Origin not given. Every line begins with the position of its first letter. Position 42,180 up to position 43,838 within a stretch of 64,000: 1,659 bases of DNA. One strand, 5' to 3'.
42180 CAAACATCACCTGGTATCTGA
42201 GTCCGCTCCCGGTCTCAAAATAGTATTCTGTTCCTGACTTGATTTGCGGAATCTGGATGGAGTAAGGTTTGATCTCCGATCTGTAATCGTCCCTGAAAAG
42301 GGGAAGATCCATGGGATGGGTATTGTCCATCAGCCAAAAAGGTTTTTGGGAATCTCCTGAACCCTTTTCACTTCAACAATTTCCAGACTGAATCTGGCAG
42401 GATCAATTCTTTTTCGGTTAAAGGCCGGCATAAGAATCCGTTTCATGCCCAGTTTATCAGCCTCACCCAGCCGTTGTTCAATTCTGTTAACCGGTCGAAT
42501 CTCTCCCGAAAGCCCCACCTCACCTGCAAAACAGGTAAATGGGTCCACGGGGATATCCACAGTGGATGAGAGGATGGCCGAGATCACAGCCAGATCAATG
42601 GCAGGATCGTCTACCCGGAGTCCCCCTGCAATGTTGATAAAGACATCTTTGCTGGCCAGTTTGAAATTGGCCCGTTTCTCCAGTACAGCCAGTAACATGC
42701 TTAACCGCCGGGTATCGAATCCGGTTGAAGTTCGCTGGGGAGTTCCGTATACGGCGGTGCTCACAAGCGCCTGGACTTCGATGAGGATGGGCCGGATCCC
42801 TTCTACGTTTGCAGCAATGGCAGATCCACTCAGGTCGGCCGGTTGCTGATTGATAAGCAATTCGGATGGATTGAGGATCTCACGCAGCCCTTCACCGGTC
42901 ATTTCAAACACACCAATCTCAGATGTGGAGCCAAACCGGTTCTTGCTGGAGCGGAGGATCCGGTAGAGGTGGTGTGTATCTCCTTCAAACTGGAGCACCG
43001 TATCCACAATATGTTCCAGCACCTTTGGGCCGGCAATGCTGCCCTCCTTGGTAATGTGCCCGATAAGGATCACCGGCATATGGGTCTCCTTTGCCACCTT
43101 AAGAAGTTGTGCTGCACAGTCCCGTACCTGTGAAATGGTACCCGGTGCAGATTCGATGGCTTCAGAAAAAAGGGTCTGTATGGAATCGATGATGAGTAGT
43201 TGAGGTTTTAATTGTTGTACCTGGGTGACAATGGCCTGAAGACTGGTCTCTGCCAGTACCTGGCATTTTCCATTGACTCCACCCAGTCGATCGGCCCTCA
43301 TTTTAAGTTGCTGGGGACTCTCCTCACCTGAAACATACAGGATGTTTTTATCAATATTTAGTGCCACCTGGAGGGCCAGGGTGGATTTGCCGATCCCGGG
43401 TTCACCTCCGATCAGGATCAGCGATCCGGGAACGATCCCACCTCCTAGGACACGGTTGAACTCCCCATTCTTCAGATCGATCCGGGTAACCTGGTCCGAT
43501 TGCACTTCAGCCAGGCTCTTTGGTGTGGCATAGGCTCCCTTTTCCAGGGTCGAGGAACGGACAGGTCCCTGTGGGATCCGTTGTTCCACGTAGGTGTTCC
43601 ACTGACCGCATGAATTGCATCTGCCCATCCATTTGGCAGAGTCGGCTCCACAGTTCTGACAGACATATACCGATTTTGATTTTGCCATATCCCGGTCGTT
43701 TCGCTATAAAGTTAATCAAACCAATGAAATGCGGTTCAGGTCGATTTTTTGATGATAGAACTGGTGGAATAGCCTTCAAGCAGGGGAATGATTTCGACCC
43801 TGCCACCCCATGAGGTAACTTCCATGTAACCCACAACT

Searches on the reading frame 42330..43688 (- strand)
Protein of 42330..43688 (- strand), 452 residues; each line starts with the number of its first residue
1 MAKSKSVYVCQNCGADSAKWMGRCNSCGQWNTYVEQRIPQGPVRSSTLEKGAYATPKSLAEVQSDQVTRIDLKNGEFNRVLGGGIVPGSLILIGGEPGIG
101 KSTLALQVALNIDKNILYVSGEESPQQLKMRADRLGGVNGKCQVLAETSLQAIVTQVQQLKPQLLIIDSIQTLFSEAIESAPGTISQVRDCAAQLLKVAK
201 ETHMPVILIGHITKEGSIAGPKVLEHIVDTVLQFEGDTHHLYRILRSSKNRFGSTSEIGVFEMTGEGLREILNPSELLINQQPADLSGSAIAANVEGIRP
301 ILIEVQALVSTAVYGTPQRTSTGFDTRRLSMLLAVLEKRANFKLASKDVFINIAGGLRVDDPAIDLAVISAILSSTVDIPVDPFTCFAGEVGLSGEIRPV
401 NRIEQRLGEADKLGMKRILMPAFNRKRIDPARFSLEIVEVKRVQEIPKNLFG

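Call 68: search_protein_families(library=pfam, proteins=[window:42330-43688:-])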
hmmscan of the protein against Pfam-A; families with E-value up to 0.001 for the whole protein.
window:42330-43688:- (452 aa): 13 families
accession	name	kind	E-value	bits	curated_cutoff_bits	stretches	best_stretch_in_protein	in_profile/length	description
PF06745.19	ATPase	-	1e-15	58.2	26.6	2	77-136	8-71/231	KaiC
PF13481.12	AAA_25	-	2.7e-13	50.4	27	1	78-216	23-194/195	AAA domain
PF13541.12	ChlI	-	1.2e-10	41.7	27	1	335-424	35-121/121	Subunit ChlI of Mg-chelatase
PF18073.7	Zn_ribbon_LapB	-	2.1e-10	40.5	25.7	1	8-34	1-27/28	Rubredoxin metal binding domain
PF03796.21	DnaB_C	-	8.6e-10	38.9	27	1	83-131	14-66/255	DnaB-like helicase C terminal domain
PF05362.19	Lon_C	-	3.7e-09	36.9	21.1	1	345-449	92-201/205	Lon protease (S16) C-terminal proteolytic domain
PF00004.35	AAA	-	7.1e-08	33.4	21.2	1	91-211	1-107/131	ATPase family associated with various cellular activities (AAA)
PF13401.12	AAA_22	-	9.9e-08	32.8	27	1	89-211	6-123/130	AAA domain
PF13479.12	AAA_24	-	0.0001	22.7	27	1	91-179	5-82/195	AAA domain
PF13191.12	AAA_16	-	0.00024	22.1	32.6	1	85-153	24-73/167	AAA ATPase domain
PF02283.22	CobU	-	0.00063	19.8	27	0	92-209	2-121/168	Cobinamide kinase / cobinamide phosphate guanyltransferase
PF07728.20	AAA_5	-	0.00065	20.1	22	0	92-180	3-85/139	AAA domain (dynein-related subfamily)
PF03266.21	NTPase_1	-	0.0008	19.7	23.9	0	91-121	2-32/168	NTPase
